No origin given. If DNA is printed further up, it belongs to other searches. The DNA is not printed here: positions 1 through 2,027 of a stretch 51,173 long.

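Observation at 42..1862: HD-GYP domain with substituted metal ligands plus a 9-Cys tail: candidate c-di-GMP receptor occupying the PelD role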

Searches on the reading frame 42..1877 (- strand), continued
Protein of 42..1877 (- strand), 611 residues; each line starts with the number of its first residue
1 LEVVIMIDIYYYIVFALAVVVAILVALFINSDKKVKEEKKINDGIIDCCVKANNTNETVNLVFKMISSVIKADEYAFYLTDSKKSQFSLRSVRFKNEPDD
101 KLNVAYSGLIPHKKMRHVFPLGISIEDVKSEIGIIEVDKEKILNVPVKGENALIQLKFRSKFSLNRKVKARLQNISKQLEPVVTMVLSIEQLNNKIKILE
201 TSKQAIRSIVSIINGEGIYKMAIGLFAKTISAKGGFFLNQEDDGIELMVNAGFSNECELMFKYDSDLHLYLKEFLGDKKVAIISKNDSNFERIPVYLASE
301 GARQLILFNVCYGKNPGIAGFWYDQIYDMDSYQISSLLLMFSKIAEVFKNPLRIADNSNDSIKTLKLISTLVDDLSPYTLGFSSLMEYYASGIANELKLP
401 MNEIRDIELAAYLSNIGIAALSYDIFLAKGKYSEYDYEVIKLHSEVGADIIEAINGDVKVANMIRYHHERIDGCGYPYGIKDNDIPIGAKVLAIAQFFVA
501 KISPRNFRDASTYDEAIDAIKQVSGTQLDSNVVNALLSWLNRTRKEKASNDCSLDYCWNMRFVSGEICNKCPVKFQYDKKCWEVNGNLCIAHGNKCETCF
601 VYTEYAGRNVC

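Call 21: find_encoding_contigs(protein=P0024, flank=10000, max_places=1)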
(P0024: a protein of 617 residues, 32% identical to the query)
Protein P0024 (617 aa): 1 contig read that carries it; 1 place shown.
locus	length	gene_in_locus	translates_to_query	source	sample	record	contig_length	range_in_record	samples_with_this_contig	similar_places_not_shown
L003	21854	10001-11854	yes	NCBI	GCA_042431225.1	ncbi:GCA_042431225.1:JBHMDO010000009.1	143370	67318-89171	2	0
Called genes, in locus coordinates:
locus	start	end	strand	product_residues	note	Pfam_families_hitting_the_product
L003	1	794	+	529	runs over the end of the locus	-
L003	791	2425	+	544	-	-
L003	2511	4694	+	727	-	-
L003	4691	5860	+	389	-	PF02222:ATP-grasp (weak), PF02655:ATP-grasp_3, PF02786:CPSase_L_D2, PF15632:ATPgrasp_Ter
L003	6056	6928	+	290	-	PF01522:Polysacc_deac_1, PF11959:DUF3473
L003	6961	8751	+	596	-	PF03023:MurJ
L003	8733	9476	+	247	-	PF00535:Glycos_transf_2, PF13641:Glyco_tranf_2_3 (weak)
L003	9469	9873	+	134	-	PF10066:DUF2304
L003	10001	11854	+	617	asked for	PF13487:HD_5, PF01966:HD (weak)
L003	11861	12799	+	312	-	PF01073:3Beta_HSD, PF01370:Epimerase, PF02719:Polysacc_synt_2, PF04321:RmlD_sub_bind, PF13460:NAD_binding_10, PF16363:GDP_Man_Dehyd, PF07993:NAD_binding_4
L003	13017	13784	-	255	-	-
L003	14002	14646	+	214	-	-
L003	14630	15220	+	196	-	PF07963:N_methyl (weak)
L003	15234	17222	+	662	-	-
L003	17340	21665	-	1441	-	PF16480:DUF5057, PF02368:Big_2, PF26918:Ig_Eae (faint)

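Call 22: find_related_loci(query=A1, collection=genome_contigs, flank=10000)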
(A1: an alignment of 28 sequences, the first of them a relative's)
Query A1 (606 aa) in genome_contigs; peptide patterns used: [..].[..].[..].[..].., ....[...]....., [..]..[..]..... (x = any residue, [..] = any of these).
600 stretches matched a pattern (row limit reached: there are more); 591 encode a relative of the query (tblastn E <= 1e-3); the best 80 are kept; 80 distinct loci.
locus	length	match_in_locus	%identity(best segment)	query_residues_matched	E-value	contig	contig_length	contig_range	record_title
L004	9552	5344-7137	30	2-599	7e-99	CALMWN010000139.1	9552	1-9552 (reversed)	MAG TPA_asm: uncultured Clostridia bacterium isolate SRR5215466_bin.117_CONCOCT_v1.1_MAG genome assembly, contig: ERZ781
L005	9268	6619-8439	31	1-603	1e-94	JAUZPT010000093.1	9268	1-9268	MAG: Bacillota bacterium isolate bin157(14d) MAKNCBHP_93, whole genome shotgun sequence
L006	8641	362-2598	33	357-549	4e-32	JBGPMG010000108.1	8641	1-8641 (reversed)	MAG: Candidatus Eisenbacteria bacterium isolate OBJ_0618_7090110_243 k141_427835_length_8641_cov_14.0000, whole genome s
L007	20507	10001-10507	36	364-533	5e-31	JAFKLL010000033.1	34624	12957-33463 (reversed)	MAG: Solirubrobacterales bacterium isolate SCN18_13_7_16_R1_B_68_13 SCN18_13_7_16_R1_B_scaffold_658, whole genome shotgu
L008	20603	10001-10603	33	352-548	2e-30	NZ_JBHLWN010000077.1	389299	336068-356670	Paenibacillus chartarius strain CCM 7759 platanus_K_21_77_103, whole genome shotgun sequence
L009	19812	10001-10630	33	338-539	3e-30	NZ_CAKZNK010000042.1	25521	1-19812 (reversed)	MAG: uncultured Chloroflexus sp. isolate SRR5214706_bin.59_CONCOCT_v1.1_MAG ERZ1744544.1066, whole genome shotgun sequen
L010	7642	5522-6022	37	373-539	4e-30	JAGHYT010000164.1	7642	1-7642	MAG: Chloroflexus sp. isolate 629F.1 NODE_1303_length_7642_cov_11.708712, whole genome shotgun sequence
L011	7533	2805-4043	25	119-527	7e-30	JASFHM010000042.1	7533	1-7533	MAG: Phycisphaerales bacterium isolate D0608M20metaG_Bin_464 D0608M20metaG_FD_scaffold_653_c1, whole genome shotgun sequ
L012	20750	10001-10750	29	280-533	1e-28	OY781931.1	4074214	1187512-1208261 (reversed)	MAG: Maridesulfovibrio sp. isolate 42758462-51a7-43a4-8c96-062141770230 genome assembly, chromosome: 1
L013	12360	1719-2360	34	325-533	3e-28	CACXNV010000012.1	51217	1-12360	MAG: uncultured Erysipelotrichaceae bacterium isolate RUG11432 genome assembly, contig: RUG11432_asm_12, whole genome sh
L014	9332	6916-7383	37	373-528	3e-28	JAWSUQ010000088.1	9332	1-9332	MAG: Bacillota bacterium isolate B4G8CH4-15 NODE_88_length_9332_cov_2.956672, whole genome shotgun sequence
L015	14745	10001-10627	35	336-539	4e-28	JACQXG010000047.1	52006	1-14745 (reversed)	MAG: Nitrospirae bacterium isolate NC_groundwater_1509_Pr4_B-0.1um_43_7 SR1-18-B1_scaffold_163372, whole genome shotgun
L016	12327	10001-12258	31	357-564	6e-28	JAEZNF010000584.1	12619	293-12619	MAG: Bacillota bacterium isolate OH_CFB_143 k127_1030485, whole genome shotgun sequence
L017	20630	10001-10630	31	326-530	6e-28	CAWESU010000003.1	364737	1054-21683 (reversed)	MAG: uncultured Acidobacteriota bacterium isolate MFD03399.bin.1.4 genome assembly, contig: contig_5938, whole genome sh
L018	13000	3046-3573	34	360-535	6e-28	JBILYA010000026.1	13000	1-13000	MAG: Burkholderiales bacterium isolate ME2018-11-08GD_3300042940_group8_bin203 Rohwer_bin2383_scaffold_4262_c1, whole ge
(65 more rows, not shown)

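Call 23: fold_search(model_id=the predicted structure, library=pdb)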
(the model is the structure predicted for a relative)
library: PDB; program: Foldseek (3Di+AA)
matches with E <= 10: 849; with E <= 0.001: 165
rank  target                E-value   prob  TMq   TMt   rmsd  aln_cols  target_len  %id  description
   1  4mcw_A                1.7e-10  1.00  0.28  0.46  20.1       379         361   19  Crystal structure of a HD-GYP domain (a cyclic-di-GMP phosphodiesterase) containing a tri-nuclear metal centre (released 2014-02-19)
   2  4mcw_B                2.2e-10  1.00  0.28  0.45  20.6       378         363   18  Crystal structure of a HD-GYP domain (a cyclic-di-GMP phosphodiesterase) containing a tri-nuclear metal centre (released 2014-02-19)
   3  9rbz_A                9.3e-08  1.00  0.28  0.78   2.1       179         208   28  DvhD, HD-GYP domain, c-di-GMP-bound (released 2026-03-04)
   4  9rbz_B                9.3e-08  1.00  0.28  0.77   7.5       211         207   25  DvhD, HD-GYP domain, c-di-GMP-bound (released 2026-03-04)
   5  9rbz_C                1.2e-07  1.00  0.28  0.80   2.2       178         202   29  DvhD, HD-GYP domain, c-di-GMP-bound (released 2026-03-04)
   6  4r8z_B                2.1e-07  1.00  0.27  0.70   3.6       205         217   23  Crystal Structure of PA4781 HD-GYP domain from Pseudomonas aeruginosa at 2.2A resolution showing a bi-metallic Ni ion  (released 2015-03-04)
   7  9rbz_D                3.9e-07  1.00  0.29  0.80   2.5       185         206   28  DvhD, HD-GYP domain, c-di-GMP-bound (released 2026-03-04)
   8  4r8z_A                5.0e-07  1.00  0.27  0.70   3.9       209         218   22  Crystal Structure of PA4781 HD-GYP domain from Pseudomonas aeruginosa at 2.2A resolution showing a bi-metallic Ni ion  (released 2015-03-04)
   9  9rc0                  1.8e-06  1.00  0.24  0.47  17.1       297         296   19  DvhD, PAS/HD-GYP domains (released 2026-03-04)
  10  8w26                  3.1e-06  1.00  0.23  0.35  15.3       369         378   11  X-ray crystal structure of the GAF-PHY domains of SyB-Cph1 (released 2024-05-22)
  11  1mc0                  4.3e-06  1.00  0.22  0.35  13.9       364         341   12  Regulatory Segment of Mouse 3',5'-Cyclic Nucleotide Phosphodiesterase 2A, Containing the GAF A and GAF B Domains (released 2002-10-02)
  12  5i5l                  5.1e-06  1.00  0.19  0.23  12.2       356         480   12  The photosensory module (PAS-GAF-PHY) of the bacterial phytochrome Agp1 (AtBphP1) in the Pr form, chromophore modelled w (released 2016-08-03)
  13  5hsq                  5.1e-06  1.00  0.18  0.22  13.6       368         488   12  The surface engineered photosensory module (PAS-GAF-PHY) of the bacterial phytochrome Agp1 (AtBphP1) in the Pr form, chr (released 2016-08-03)
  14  5lly_D                1.0e-05  1.00  0.20  0.23  12.2       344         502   11  Photosensory Module of Bacteriophytochrome linked Diguanylyl Cyclase from Idiomarina species A28L (released 2017-03-15)
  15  8yb4_A                1.3e-05  1.00  0.20  0.24  12.5       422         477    9  Pfr conformer of Arabidopsis thaliana phytochrome B in complex with phytochrome-interacting factor 6 (released 2024-10-02)
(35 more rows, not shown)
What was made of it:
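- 1344..1715 (-): GAF-like alpha/beta domain 1 (residues 50-173). It includes the near-invariant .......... loop. Foldseek hits to tandem-GAF structures such as 1MC0, 3LFV and 8W26 at E about 1e-5 to 1e-6 (call 23).
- Closest known: DvhD of Desulfovibrio vulgaris: a degenerate HD-GYP c-di-GMP receptor. Same: The structural match to the model has an rmsd of about 2.1 A over 179 columns (call 23).
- HD-GYP metal sites are known to be heterogeneous; PA4781 has a bimetallic centre (4R8Z, call 23).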

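Call 35: find_encoding_contigs(protein=P0017, flank=10000, max_places=1)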
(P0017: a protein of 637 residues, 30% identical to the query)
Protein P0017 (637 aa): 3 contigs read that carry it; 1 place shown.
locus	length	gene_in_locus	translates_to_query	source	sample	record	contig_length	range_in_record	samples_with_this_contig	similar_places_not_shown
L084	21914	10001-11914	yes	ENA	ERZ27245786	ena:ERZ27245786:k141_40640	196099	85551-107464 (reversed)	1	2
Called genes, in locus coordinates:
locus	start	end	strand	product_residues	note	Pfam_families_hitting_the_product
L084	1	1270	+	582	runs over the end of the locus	PF11997:DUF3492, PF13439:Glyco_transf_4, PF00534:Glycos_transf_1, PF13692:Glyco_trans_1_4, PF13524:Glyco_trans_1_2 (weak)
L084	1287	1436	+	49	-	-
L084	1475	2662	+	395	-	-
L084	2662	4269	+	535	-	-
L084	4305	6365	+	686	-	-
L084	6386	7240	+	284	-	PF01522:Polysacc_deac_1, PF11959:DUF3473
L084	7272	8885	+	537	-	PF03023:MurJ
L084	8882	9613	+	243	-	PF00535:Glycos_transf_2, PF10111:Glyco_tranf_2_2 (weak)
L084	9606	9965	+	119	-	PF10066:DUF2304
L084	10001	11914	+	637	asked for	PF13487:HD_5, PF01966:HD (weak)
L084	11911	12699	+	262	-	PF03537:Glyco_hydro_114 (weak)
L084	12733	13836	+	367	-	PF04055:Radical_SAM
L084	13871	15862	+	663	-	-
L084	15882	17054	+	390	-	PF14397:ATPgrasp_ST (faint), PF02655:ATP-grasp_3, PF02786:CPSase_L_D2 (faint), PF15632:ATPgrasp_Ter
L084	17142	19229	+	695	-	PF05036:SPOR (weak), PF08486:SpoIID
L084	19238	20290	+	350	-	PF02547:Queuosine_synth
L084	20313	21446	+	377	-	PF01702:TGT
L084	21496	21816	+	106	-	PF02699:YajC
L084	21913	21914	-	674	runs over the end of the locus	PF02449:Glyco_hydro_42, PF02836:Glyco_hydro_2_C (weak), PF08532:Glyco_hydro_42M, PF08533:Glyco_hydro_42C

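Call 36: find_encoding_contigs(protein=P0013, flank=10000, max_places=1)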
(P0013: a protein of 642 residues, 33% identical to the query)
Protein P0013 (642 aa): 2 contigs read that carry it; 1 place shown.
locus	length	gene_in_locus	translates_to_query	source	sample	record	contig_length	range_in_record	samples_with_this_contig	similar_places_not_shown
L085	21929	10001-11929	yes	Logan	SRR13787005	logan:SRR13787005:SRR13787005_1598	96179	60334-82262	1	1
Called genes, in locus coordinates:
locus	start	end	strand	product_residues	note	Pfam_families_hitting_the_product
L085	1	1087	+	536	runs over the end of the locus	-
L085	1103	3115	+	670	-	-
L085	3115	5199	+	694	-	-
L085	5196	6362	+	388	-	PF02222:ATP-grasp (faint), PF02655:ATP-grasp_3, PF02786:CPSase_L_D2 (faint), PF15632:ATPgrasp_Ter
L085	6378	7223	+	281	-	PF01522:Polysacc_deac_1, PF11959:DUF3473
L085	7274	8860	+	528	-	PF03023:MurJ, PF01554:MatE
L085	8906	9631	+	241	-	PF00535:Glycos_transf_2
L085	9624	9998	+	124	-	PF10066:DUF2304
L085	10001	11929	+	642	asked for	PF13487:HD_5, PF01966:HD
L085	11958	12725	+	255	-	PF03537:Glyco_hydro_114 (weak)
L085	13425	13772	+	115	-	PF09685:MamF_MmsF (weak)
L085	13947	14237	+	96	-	-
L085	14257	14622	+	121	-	PF07875:Coat_F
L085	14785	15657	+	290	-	PF08812:YtxC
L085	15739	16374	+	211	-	PF04286:DUF445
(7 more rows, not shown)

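Call 37: find_encoding_contigs(protein=P0026, flank=10000, max_places=1)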
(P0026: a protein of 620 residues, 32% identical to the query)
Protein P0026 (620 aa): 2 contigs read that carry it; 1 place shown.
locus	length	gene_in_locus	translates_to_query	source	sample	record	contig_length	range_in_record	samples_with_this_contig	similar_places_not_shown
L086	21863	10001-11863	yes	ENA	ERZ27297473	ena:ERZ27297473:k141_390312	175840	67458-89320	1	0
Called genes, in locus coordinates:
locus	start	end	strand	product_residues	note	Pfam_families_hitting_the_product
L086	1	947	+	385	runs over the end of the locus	PF01208:URO-D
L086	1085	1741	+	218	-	PF02254:TrkA_N, PF03435:Sacchrp_dh_NADP (weak)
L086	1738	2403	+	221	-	PF02254:TrkA_N, PF03807:F420_oxidored (faint), PF13460:NAD_binding_10 (weak), PF02080:TrkA_C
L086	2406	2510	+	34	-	-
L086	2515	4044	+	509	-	PF02386:TrkH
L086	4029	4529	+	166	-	-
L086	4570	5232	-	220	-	PF02254:TrkA_N, PF02080:TrkA_C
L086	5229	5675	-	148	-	PF02254:TrkA_N, PF23443:DUF7126 (weak)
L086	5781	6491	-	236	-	PF00072:Response_reg, PF00486:Trans_reg_C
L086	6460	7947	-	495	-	PF13493:DUF4118, PF00512:HisKA, PF02518:HATPase_c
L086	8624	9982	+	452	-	-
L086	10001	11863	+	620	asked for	PF13487:HD_5, PF01966:HD (weak)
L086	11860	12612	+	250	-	-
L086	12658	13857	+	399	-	PF03704:BTAD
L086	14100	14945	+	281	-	-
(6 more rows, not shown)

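Call 62: search_protein_families(library=pfam, proteins=[L084:11911-12699:+, L002:11834-12592:+], max_evalue=0.01)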
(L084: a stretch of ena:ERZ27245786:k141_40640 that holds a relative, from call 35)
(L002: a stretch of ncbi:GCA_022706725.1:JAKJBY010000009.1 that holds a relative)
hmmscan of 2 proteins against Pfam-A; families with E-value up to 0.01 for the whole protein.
L084:11911-12699:+ (262 aa): 2 families
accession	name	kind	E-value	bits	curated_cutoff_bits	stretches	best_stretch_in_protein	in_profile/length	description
PF03537.19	Glyco_hydro_114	-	2.3e-05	24.2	27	1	32-190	17-172/231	Glycoside-hydrolase family GH114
PF14885.12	GHL15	-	0.0025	18.2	27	1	117-214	83-185/271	Hypothetical glycosyl hydrolase family 15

L002:11834-12592:+ (252 aa): 2 families
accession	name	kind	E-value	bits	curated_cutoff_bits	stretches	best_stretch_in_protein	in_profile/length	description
PF03537.19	Glyco_hydro_114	-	3.6e-07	30.1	27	1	24-169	15-159/231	Glycoside-hydrolase family GH114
PF13199.12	Glyco_hydro_66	-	0.0011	18.1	23.7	1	90-164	224-299/546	Glycosyl hydrolase family 66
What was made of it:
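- In the fusions it sits directly before the hydrolase-like domain (call 62).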

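Call 81: search_solved_structures(query=L084:11911-12699:+, max_evalue=10, show_alignments=2)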
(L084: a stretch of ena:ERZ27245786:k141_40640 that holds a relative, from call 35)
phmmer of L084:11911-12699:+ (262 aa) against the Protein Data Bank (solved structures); distinct sequences matched with E-value up to 10: 6.
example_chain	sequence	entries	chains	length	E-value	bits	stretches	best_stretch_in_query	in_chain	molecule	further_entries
5tcb_A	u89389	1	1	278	8.4e-08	34.9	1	29-176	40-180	PelA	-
5tsy_A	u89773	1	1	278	9.4e-08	34.8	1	29-176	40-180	PelA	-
9cgy_A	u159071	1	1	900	6.4e-07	32.1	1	29-176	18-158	PelA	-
9f9v_A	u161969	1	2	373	0.018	17.5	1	112-173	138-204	Putative secreted protein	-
2y75_A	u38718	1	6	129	0.72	12.2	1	90-161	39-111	HTH-TYPE TRANSCRIPTIONAL REGULATOR CYMR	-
9jos_A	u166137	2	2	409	1.6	11.1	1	119-191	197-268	Glycoside-hydrolase family GH114 TIM-barrel domain-containing protein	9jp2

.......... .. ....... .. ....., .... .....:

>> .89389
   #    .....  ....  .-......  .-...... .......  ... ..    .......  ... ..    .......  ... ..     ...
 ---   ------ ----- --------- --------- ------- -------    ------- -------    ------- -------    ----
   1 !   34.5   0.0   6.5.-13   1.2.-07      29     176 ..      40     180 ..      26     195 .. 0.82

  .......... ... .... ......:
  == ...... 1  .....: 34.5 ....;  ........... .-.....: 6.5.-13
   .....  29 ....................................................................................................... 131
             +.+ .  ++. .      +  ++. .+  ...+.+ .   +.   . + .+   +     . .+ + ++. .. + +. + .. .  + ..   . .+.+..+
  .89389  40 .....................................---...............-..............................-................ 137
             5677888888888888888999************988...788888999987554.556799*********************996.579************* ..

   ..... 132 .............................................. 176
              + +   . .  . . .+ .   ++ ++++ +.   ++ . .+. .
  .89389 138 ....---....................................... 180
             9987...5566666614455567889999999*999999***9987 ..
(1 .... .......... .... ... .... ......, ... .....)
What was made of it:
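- The next gene matches PelA 5TCB (call 81).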
